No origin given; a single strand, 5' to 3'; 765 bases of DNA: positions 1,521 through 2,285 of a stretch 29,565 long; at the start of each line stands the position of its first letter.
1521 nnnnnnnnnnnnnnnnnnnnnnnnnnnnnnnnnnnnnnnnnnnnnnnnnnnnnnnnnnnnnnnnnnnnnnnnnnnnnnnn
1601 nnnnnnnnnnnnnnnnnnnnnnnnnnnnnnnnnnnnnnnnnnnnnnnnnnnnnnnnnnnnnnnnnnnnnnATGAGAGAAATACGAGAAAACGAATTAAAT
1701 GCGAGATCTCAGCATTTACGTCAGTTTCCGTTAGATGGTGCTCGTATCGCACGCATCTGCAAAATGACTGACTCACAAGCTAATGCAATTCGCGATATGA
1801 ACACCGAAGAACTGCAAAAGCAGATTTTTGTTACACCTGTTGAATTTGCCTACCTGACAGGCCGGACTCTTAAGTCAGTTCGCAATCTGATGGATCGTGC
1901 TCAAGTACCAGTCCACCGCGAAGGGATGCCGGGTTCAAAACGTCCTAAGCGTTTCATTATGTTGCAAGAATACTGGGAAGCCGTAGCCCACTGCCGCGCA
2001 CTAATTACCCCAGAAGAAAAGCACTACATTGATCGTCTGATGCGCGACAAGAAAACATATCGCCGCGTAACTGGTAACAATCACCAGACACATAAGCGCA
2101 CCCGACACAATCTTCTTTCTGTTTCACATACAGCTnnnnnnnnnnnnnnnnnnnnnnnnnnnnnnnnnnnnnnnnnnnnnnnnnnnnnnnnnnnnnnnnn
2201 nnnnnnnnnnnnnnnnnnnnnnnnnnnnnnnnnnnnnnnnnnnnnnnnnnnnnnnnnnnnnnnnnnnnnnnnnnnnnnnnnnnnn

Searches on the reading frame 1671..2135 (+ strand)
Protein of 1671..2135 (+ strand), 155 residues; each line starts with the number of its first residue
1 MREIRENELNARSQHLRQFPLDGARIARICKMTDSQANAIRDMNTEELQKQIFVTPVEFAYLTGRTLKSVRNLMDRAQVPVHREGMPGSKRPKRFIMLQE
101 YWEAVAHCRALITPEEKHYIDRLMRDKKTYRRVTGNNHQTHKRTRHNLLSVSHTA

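Call 7: search_protein_families(library=pfam, proteins=[window:1671-2135:+], max_evalue=0.01)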
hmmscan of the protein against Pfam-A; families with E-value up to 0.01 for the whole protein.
window:1671-2135:+ (155 aa): 0 families

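Call 12: find_related_loci(query=window:1671-2135:+, collection=viral_contigs, flank=2500)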
Query window:1671-2135:+ (155 aa) in viral_contigs; peptide patterns used: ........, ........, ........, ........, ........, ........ (x = any residue, [..] = any of these).
53 stretches matched a pattern; 45 encode a relative of the query (tblastn E <= 1e-3); 44 distinct loci.
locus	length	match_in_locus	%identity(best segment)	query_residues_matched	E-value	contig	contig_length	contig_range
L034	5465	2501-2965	91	1-155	2e-94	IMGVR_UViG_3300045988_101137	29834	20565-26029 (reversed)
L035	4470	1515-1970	86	1-152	6e-90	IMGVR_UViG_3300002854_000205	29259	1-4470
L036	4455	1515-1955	86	1-147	1e-87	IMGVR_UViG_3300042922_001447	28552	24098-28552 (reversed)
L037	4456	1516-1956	85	1-147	1e-86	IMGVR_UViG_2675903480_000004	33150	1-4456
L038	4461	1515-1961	86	1-149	2e-86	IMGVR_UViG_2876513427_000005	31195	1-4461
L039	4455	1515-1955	86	1-147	6e-86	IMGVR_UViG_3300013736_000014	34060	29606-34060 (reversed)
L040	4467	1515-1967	83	1-151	6e-86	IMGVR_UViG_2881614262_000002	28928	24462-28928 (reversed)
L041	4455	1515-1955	85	1-147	1e-85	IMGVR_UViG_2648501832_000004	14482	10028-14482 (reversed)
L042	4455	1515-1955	85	1-147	1e-85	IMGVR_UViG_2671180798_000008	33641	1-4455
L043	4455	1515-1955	85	1-147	1e-85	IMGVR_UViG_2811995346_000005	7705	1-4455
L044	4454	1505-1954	83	1-150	5e-85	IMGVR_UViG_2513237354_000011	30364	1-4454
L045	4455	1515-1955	84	1-147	1e-84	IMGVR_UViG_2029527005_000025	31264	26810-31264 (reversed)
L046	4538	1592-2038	84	1-149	3e-84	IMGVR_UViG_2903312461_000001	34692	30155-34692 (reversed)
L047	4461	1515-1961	84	1-149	3e-84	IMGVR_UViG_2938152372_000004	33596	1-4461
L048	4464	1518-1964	82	1-149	3e-84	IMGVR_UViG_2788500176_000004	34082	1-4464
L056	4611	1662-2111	81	1-150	3e-82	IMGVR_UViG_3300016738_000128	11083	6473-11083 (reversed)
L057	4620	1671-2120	81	1-150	3e-82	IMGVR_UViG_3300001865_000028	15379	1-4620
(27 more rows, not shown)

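Call 15: search_protein_families(library=phrogs, proteins=[window:1671-2135:+], max_evalue=0.01)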
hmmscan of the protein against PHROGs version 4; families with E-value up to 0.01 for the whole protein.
window:1671-2135:+ (155 aa): 1 family
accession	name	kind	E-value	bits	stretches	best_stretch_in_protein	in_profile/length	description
phrog_11919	-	unknown function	6.1e-05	24.1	1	54-128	16-93/108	-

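Call 16: search_protein_families(library=ncbifam, proteins=[window:1671-2135:+], max_evalue=0.01)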
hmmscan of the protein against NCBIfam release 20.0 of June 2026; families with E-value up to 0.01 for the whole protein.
window:1671-2135:+ (155 aa): 0 families

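Call 17: search_dna_similar(query=window:1671-2135:+, collection=phages, mode=protein, max_rows=30)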
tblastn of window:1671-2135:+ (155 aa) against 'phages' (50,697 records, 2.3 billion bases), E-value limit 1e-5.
Records with a match: 2; places in all: 2; records where one place covers at least 80% of the query: 0.
Best place of each record, by identity: <60% 2.
By first word of the organism name: Yersinia 2.
By host as written in the record: Yersinia enterocolitica 2.
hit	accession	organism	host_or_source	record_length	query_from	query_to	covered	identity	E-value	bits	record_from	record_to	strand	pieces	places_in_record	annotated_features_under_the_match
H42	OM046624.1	Yersinia phage vB_YenM_42.18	Yersinia enterocolitica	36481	54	134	52%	54.9%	6e-20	91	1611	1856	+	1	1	hypothetical protein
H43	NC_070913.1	Yersinia phage vB_YenM_42.18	Yersinia enterocolitica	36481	54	134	52%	54.9%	6e-20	91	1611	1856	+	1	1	hypothetical protein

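Call 25: find_related_loci(query=window:1671-2135:+, collection=genome_contigs, flank=3500)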
Query window:1671-2135:+ (155 aa) in genome_contigs; peptide patterns used: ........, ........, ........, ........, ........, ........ (x = any residue, [..] = any of these).
60 stretches matched a pattern; 6 encode a relative of the query (tblastn E <= 1e-3); 6 distinct loci.
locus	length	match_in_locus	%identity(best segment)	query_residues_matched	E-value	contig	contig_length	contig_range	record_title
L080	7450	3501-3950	83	1-150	1e-85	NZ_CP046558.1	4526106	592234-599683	Pantoea stewartii subsp. stewartii strain ATCC 8199 chromosome, complete genome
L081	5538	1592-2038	84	1-149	6e-85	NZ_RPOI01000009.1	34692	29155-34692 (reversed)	Citrobacter youngae strain CCUG 30791 citrobacter_youngae_CCUG30791T_0000009, whole genome shotgun sequence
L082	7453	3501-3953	81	1-151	1e-83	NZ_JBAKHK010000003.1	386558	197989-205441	Enterobacter sp. UNJFSC 003 NODE_3_length_386558_cov_301.416183, whole genome shotgun sequence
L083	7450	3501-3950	82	1-150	3e-83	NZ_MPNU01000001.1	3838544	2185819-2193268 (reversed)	Edwardsiella piscicida strain ACC35.1 scaffold00001, whole genome shotgun sequence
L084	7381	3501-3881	87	17-143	3e-77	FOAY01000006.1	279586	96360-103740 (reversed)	Kosakonia sacchari strain SP1 genome assembly, contig: Ga0060208_106, whole genome shotgun sequence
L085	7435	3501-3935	75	5-150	2e-75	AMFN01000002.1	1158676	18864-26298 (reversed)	Enterobacteriaceae bacterium LSJC7 Scaffold1_2, whole genome shotgun sequence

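Call 42: find_homologous_proteins(query=window:1671-2135:+, max_evalue=0.001)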
Query window:1671-2135:+ (155 aa): 151 proteins with E <= 0.001 among 155 candidates; the best 120 are listed.
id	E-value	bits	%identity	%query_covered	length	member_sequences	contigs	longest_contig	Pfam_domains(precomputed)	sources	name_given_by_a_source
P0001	1.3e-88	312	91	100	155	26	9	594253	PF10743.16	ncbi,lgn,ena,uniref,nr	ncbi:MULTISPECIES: hypothetical protein [Enterobacteriaceae]|uniref:hypothetical protein n=1 Tax=Ent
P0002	1.8e-87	308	91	100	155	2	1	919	-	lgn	-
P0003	1.1e-86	306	89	100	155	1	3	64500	-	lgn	-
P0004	5.8e-86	304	88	100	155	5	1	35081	-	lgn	-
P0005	2.8e-84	298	90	95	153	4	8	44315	PF10743.16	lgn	-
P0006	7.3e-83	293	86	97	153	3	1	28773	PF10743.16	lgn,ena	-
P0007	1.3e-82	293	89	96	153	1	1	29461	-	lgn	-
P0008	2.9e-82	292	89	96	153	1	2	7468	PF10743.16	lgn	-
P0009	3.0e-82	292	87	96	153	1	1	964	PF10743.16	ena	-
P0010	3.4e-82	291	87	95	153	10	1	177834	PF10743.16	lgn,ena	-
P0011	3.4e-82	291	89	96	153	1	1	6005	PF10743.16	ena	-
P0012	3.8e-82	291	87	95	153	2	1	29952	PF10743.16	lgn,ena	-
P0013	3.9e-82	291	88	95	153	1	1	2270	PF10743.16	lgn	-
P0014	4.1e-82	291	88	95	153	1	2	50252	PF10743.16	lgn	-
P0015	4.8e-82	291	88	95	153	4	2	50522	PF10743.16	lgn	-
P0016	4.9e-82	291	87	96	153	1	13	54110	PF10743.16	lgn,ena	-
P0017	5.8e-82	291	87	95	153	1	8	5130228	PF10743.16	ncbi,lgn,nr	ncbi:TPA: hypothetical protein ACKFMB_002040 [Citrobacter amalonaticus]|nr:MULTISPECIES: hypothetica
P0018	2.1e-81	289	87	95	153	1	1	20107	PF10743.16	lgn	-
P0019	2.4e-81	289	88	95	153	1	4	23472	PF10743.16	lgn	-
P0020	3.0e-81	288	87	95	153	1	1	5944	PF10743.16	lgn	-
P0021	1.1e-80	286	85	98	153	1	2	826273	PF10743.16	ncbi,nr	ncbi:hypothetical protein N8R00_02850 [Enterobacter hormaechei subsp. steigerwaltii]|nr:hypothetical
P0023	5.0e-80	284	84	98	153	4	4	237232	PF10743.16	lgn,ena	-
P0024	7.0e-80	284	85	96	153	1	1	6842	PF10743.16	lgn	-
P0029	3.2e-79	282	85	96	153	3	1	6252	PF10743.16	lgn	-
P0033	1.1e-78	280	83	97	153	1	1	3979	PF10743.16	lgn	-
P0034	2.4e-78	279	87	93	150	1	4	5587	PF10743.16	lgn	-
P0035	3.0e-78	279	84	95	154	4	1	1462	PF10743.16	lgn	-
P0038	5.6e-78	278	84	95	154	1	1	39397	PF10743.16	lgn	-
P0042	1.2e-77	277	83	97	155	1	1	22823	PF10743.16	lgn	-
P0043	1.3e-77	277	84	97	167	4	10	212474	PF10743.16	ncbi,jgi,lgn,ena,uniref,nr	ncbi:hypothetical protein [Enterobacter roggenkampii]|jgi:hypothetical protein|uniref:hypothetical p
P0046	3.0e-77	275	83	97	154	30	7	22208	PF10743.16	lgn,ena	-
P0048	4.1e-77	275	84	96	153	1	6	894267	PF10743.16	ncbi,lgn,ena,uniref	ncbi:hypothetical protein [Citrobacter freundii]|uniref:hypothetical protein n=2 Tax=Enterobacteriac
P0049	4.8e-77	275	83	97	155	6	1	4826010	PF10743.16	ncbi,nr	ncbi:hypothetical protein AZZ90_000347 [Enterobacter hormaechei]|nr:hypothetical protein AZZ90_00034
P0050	7.7e-77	274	83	97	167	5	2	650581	PF10743.16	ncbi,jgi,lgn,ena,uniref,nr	ncbi:hypothetical protein [Enterobacter chuandaensis]|jgi:hypothetical protein|uniref:hypothetical p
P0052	1.8e-76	273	81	97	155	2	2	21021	PF10743.16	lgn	-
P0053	2.4e-76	272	83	97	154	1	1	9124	PF10743.16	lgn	-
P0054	3.1e-76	272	82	97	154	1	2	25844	PF10743.16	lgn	-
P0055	5.2e-76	271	84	97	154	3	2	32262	PF10743.16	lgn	-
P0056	6.6e-76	271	82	97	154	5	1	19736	PF10743.16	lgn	-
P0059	1.9e-75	269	82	97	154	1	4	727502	PF10743.16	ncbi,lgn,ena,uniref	ncbi:hypothetical protein [Enterobacter ludwigii]|uniref:hypothetical protein n=1 Tax=Enterobacter c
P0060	1.9e-75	269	81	97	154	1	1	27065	PF10743.16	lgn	-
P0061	2.2e-75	269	82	97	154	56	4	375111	PF10743.16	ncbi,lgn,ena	ncbi:TPA: hypothetical protein ACV5RL_003267 [Enterobacter hormaechei subsp. xiangfangensis]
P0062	2.4e-75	269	82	97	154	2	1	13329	PF10743.16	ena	-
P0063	2.5e-75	269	81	97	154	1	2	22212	PF10743.16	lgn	-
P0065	5.5e-75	268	80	97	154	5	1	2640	PF10743.16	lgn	-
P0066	5.8e-75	268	81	97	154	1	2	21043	PF10743.16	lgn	-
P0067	1.6e-74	266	80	98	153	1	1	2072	PF10743.16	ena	-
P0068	2.2e-74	266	80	97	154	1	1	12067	PF10743.16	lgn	-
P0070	3.2e-74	265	81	97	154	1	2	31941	PF10743.16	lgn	-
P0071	4.8e-74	265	79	99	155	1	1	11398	PF10743.16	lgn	-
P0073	3.1e-73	262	79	97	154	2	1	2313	PF10743.16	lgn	-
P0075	7.3e-73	261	77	97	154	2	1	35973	PF10743.16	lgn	-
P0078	9.0e-72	258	76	97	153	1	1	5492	PF10743.16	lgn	-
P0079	1.2e-71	257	75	97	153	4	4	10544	PF10743.16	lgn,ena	-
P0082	2.7e-71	256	76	97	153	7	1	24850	PF10743.16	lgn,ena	-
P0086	4.6e-70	252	76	99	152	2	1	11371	PF10743.16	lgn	-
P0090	6.4e-70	252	82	86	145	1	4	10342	PF10743.16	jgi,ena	-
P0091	1.4e-69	250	82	88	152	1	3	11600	PF10743.16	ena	-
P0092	1.7e-69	250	75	98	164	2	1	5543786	PF10743.16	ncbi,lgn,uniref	ncbi:hypothetical protein [Gibbsiella quercinecans]|uniref:hypothetical protein n=1 Tax=Gibbsiella q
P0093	2.6e-69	250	74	97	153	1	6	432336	PF10743.16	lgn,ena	-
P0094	3.9e-69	249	82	88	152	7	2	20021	PF10743.16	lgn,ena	-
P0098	9.7e-68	244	77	94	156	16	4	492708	PF10743.16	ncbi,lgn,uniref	ncbi:hypothetical protein [Serratia liquefaciens]|uniref:hypothetical protein n=1 Tax=Serratia lique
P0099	1.1e-66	241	72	94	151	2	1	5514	PF10743.16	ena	-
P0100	1.6e-65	237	75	89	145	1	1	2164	PF10743.16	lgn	-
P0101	4.5e-65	236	82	83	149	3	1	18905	PF10743.16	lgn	-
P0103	8.9e-60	219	91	68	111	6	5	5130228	PF10743.16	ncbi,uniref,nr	ncbi:TPA: hypothetical protein K0P24_000628 [Citrobacter farmeri]|uniref:Uncharacterized protein n=2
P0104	6.3e-59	216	86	74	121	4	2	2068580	PF10743.16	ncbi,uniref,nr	ncbi:hypothetical protein [Serratia liquefaciens]|uniref:hypothetical protein n=1 Tax=Serratia lique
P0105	8.5e-58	212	86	70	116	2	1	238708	PF10743.16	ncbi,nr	ncbi:hypothetical protein DBY73_011870 [Enterobacter sp. RIT418]|nr:hypothetical protein DBY73_01187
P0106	4.3e-57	210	86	70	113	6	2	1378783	PF10743.16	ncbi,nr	ncbi:hypothetical protein ASV23_22885 [Enterobacter hormaechei subsp. steigerwaltii]|nr:hypothetical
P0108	9.6e-56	206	66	94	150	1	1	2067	-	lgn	-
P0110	2.9e-51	191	64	86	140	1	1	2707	PF10743.16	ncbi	-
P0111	4.1e-51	191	64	86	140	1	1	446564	PF10743.16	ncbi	ncbi:hypothetical protein [Serratia fonticola]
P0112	4.3e-51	190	66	81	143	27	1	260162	-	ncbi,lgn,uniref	ncbi:hypothetical protein [Erwinia tasmaniensis]|uniref:hypothetical protein n=1 Tax=Erwinia tasmani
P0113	6.6e-51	190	64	86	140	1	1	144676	PF10743.16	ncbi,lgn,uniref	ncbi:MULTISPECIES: hypothetical protein [unclassified Serratia (in: enterobacteria)]|uniref:hypothet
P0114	7.4e-51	190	62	88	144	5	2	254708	-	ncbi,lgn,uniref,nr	ncbi:hypothetical protein [Yersinia pekkanenii]|uniref:Uncharacterized protein n=1 Tax=Yersinia pekk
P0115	7.9e-51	190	63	86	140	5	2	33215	PF10743.16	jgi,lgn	jgi:hypothetical protein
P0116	2.1e-50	188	63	86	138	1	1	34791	PF10743.16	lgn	-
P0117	4.0e-50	187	65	85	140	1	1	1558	PF10743.16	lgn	-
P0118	4.0e-50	187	63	86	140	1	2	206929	PF10743.16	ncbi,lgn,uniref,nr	ncbi:hypothetical protein [Serratia fonticola]|uniref:hypothetical protein n=1 Tax=Serratia fonticol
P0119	7.3e-50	186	58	94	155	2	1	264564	-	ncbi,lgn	ncbi:TPA: hypothetical protein ACGAD2_002238 [Salmonella enterica subsp. enterica serovar Newport]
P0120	9.9e-50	186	63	86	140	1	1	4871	PF10743.16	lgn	-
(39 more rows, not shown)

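Call 44: search_protein_families(library=pfam, proteins=[window:1671-2135:+, P0001, P0005, P0119], max_evalue=10)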
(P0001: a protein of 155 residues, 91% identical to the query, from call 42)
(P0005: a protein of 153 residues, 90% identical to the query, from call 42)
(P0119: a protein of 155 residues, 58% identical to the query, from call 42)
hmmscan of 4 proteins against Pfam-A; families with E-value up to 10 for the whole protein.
window:1671-2135:+ (155 aa): 1 family
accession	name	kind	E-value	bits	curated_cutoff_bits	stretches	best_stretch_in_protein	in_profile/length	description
PF10743.14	Phage_Cox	-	0.12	12.7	27.5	1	54-110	12-70/87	Regulatory phage protein cox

P0001 (155 aa): 2 families
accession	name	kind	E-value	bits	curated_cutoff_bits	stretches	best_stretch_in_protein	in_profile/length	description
PF10743.14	Phage_Cox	-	0.012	15.8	27.5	1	54-116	12-76/87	Regulatory phage protein cox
PF11656.13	DUF3811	-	0.054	14.3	23.5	1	18-51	18-51/88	YjbD family (DUF3811)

P0005 (153 aa): 1 family
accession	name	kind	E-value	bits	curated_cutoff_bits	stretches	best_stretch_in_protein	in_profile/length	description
PF10743.14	Phage_Cox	-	0.017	15.4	27.5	1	54-116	12-76/87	Regulatory phage protein cox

P0119 (155 aa): 2 families
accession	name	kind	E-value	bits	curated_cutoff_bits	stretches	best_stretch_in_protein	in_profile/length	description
PF09924.15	LPG_synthase_C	-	0.0098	15.4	27.5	1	32-75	81-125/298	Phosphatidylglycerol lysyltransferase, C-terminal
PF10743.14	Phage_Cox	-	0.13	12.5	27.5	1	51-105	10-67/87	Regulatory phage protein cox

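Call 45: find_encoding_contigs(protein=P0119, flank=2500, max_places=2)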
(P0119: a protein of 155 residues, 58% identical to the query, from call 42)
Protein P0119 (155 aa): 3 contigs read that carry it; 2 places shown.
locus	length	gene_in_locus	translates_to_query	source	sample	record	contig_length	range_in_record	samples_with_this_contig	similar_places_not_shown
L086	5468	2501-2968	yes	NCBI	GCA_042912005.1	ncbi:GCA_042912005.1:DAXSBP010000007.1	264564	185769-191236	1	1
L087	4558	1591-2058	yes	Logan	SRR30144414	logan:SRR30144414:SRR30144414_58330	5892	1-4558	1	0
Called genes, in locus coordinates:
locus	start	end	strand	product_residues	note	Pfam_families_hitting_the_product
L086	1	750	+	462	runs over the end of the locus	PF07690:MFS_1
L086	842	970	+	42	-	PF14710:Nitr_red_alph_N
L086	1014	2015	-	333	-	PF24624:Int_N, PF00589:Phage_integrase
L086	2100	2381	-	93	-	-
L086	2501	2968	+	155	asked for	-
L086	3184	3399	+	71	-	-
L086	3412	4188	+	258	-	-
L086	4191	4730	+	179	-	-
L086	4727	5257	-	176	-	-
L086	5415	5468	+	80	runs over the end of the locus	-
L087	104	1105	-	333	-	PF24624:Int_N, PF00589:Phage_integrase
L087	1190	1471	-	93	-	-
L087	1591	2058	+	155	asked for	-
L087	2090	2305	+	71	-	-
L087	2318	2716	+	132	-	-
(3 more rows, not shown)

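Call 46: find_encoding_contigs(protein=P0112, flank=2500, max_places=2)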
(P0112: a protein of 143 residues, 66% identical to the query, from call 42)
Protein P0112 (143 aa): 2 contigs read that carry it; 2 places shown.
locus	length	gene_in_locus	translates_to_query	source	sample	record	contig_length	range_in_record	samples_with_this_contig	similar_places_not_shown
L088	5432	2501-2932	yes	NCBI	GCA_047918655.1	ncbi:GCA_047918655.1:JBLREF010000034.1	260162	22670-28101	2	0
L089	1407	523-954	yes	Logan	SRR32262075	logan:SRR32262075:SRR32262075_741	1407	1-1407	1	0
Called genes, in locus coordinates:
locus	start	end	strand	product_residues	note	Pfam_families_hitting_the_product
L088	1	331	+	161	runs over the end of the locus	PF01957:NfeD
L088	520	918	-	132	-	PF00376:MerR, PF13411:MerR_1, PF09278:MerR-DNA-bind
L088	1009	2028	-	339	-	PF24624:Int_N, PF00589:Phage_integrase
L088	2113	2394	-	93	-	-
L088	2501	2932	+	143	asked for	-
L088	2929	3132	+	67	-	-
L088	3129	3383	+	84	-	-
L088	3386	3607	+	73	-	PF10893:Phage_186_Fil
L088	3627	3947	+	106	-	-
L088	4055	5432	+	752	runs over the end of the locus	PF05840:Phage_GPA, PF23343:REP_ORF2-G2P (weak)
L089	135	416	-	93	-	-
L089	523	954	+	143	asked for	-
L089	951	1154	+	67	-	-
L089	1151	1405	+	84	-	?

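Call 59: predict_structure(alignment_id=A1)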
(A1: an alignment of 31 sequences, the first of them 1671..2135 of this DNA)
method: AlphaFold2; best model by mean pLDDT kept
length: 155 residues; sequences in the alignment: 31
mean_pLDDT: 60.0   pTM: 0.46
mean pLDDT of the five models: 60.0, 54.4, 54.1, 54.0, 50.5
residues with pLDDT >= 90: 0; 70-90: 40; 50-70: 70; < 50: 45
segments of 3 or more residues with pLDDT < 50: 1-20, 79-89, 142-155
pLDDT, mean of each block of 10 residues (from residue 1): 35 45 63 76 71 72 76 62 45 56 67 68 68 59 47 40
secondary structure, 60 per line:
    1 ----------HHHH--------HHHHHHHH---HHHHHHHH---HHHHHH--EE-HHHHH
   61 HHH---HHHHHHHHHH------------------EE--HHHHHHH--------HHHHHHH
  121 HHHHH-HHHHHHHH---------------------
elements in order: H11-14 H23-30 H34-41 H45-50 H56-63 H67-76 H99-105 H114-125 H127-134

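Call 61: search_solved_structures(query=A1, max_evalue=10, show_alignments=2)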
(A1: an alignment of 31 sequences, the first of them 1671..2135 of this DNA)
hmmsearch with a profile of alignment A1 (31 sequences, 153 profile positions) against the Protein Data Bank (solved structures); distinct sequences matched with E-value up to 10: 2.
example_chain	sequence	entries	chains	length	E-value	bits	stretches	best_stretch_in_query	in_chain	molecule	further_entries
4lhf_A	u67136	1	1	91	0.77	12.5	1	57-84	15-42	Regulatory protein cox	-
5zdk_A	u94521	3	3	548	1.6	11.5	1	91-143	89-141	Glutamine--tRNA ligase | Glutamine-tRNA ligase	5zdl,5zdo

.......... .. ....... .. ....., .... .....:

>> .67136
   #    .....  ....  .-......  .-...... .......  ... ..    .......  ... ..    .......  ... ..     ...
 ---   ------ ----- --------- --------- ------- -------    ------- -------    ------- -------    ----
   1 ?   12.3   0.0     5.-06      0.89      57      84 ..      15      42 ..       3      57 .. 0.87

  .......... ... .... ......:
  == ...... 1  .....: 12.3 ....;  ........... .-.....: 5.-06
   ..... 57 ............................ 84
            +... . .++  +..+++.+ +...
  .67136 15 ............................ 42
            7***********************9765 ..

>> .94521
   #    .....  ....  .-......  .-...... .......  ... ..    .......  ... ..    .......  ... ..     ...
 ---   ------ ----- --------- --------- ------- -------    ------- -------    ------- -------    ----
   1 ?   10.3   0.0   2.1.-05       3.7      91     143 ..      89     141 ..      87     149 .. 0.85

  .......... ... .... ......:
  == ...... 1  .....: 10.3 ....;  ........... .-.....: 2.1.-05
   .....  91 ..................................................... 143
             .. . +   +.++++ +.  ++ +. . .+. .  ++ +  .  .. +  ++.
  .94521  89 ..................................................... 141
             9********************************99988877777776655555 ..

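Call 62: fold_search(model_id=the predicted structure, library=pdb)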
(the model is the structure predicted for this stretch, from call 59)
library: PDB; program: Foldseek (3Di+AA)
matches with E <= 10: 131; with E <= 0.001: 0
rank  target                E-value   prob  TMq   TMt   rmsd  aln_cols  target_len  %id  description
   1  7kfq                  5.6e-01  0.16  0.23  0.25  11.2       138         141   17  Crystal structure of the MarR family transcriptional regulator from Variovorax paradoxus bound to 1H-Indole-3-Carboxylic (released 2021-11-10)
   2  7kfo                  6.3e-01  0.20  0.22  0.25  10.7       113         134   18  Crystal structure of the MarR family transcriptional regulator from Variovorax paradoxus bound to Indole 3 acetic acid (released 2021-11-10)
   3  7krh                  6.3e-01  0.18  0.22  0.24  11.0       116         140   18  Crystal structure of the MarR family transcriptional regulator from Variovorax paradoxus with S28A and R46A mutations (released 2021-12-01)
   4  7kk0                  6.7e-01  0.15  0.20  0.23  11.8       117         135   16  Crystal structure of the MarR family transcriptional regulator from Variovorax paradoxus bound to Catechol (released 2021-12-01)
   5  2rdp                  1.0e+00  0.11  0.21  0.23  13.3       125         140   18  The structure of a MarR family protein from Bacillus stearothermophilus (released 2007-11-13)
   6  7kjl                  1.1e+00  0.14  0.22  0.24  10.9       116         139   18  Crystal structure of the MarR family transcriptional regulator from Variovorax paradoxus bound to Salicylic acid (released 2021-12-01)
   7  3vod_B                1.5e+00  0.06  0.18  0.21  14.6       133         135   15  Crystal Structure of mutant MarR C80S from E.coli (released 2013-03-06)
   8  3voe_B                1.6e+00  0.06  0.18  0.21  14.6       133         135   15  Crystal Structure of wild type MarR (apo form) from E.coli (released 2013-03-06)
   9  7kfs                  1.7e+00  0.11  0.22  0.24  10.9       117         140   18  Crystal structure of the MarR family transcriptional regulator from Variovorax paradoxus bound to Benzoic Acid (released 2021-11-10)
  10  4jba_B                1.7e+00  0.07  0.20  0.22  12.1       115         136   16  Crystal Structure of the Oxidized Form of MarR from E.coli (released 2013-10-16)
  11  6ghb_B                1.9e+00  0.35  0.18  0.11   4.2        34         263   24  Crystal structure of Spx in complex with YjbH (oxidized) (released 2019-04-24)
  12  7nhk_n                1.9e+00  0.09  0.23  0.29  11.1       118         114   11  LsaA, an antibiotic resistance ABCF, in complex with 70S ribosome from Enterococcus faecalis (released 2021-05-05)
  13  2icp                  1.9e+00  0.06  0.17  0.26  10.2        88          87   17  Crystal structure of the bacterial antitoxin HigA from Escherichia coli at pH 4.0. Northeast Structural Genomics Consort (released 2006-09-26)
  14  9mug                  2.0e+00  0.18  0.20  0.21   8.1        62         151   19  Structure of Schistosoma mansoni Hop1 chromatin binding region (released 2025-08-13)
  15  9fhl_O                2.0e+00  0.09  0.24  0.26  11.4       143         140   14  High-resolution cryo-EM structure of Saccharolobus solfataricus 30S ribosomal subunit bound to mRNA and initiator tRNA (released 2025-01-15)
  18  4lhf                  2.6e+00  0.18  0.24  0.42   5.5        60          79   22  Crystal structure of a DNA binding protein from phage P2 (released 2014-03-05)
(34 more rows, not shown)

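Call 74: find_encoding_contigs(protein=P0111, flank=2500, max_places=1)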
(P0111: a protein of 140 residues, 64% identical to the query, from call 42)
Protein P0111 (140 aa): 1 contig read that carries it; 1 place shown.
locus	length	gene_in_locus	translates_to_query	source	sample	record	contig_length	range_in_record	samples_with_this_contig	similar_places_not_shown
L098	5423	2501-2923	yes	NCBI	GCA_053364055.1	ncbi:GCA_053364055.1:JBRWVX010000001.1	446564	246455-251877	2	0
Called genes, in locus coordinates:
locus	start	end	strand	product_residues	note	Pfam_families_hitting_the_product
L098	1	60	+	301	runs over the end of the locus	PF01145:Band_7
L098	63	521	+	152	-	PF01957:NfeD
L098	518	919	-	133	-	PF00376:MerR, PF13411:MerR_1, PF09278:MerR-DNA-bind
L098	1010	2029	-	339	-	PF24624:Int_N, PF00589:Phage_integrase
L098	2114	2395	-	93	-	-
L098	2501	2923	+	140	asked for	PF10743:Phage_Cox (weak)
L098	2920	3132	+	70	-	-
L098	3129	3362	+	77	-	-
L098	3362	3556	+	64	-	-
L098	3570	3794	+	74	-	-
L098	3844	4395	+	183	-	-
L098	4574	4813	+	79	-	-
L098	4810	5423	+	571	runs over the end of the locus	PF00929:RNase_T, PF02086:MethyltransfD12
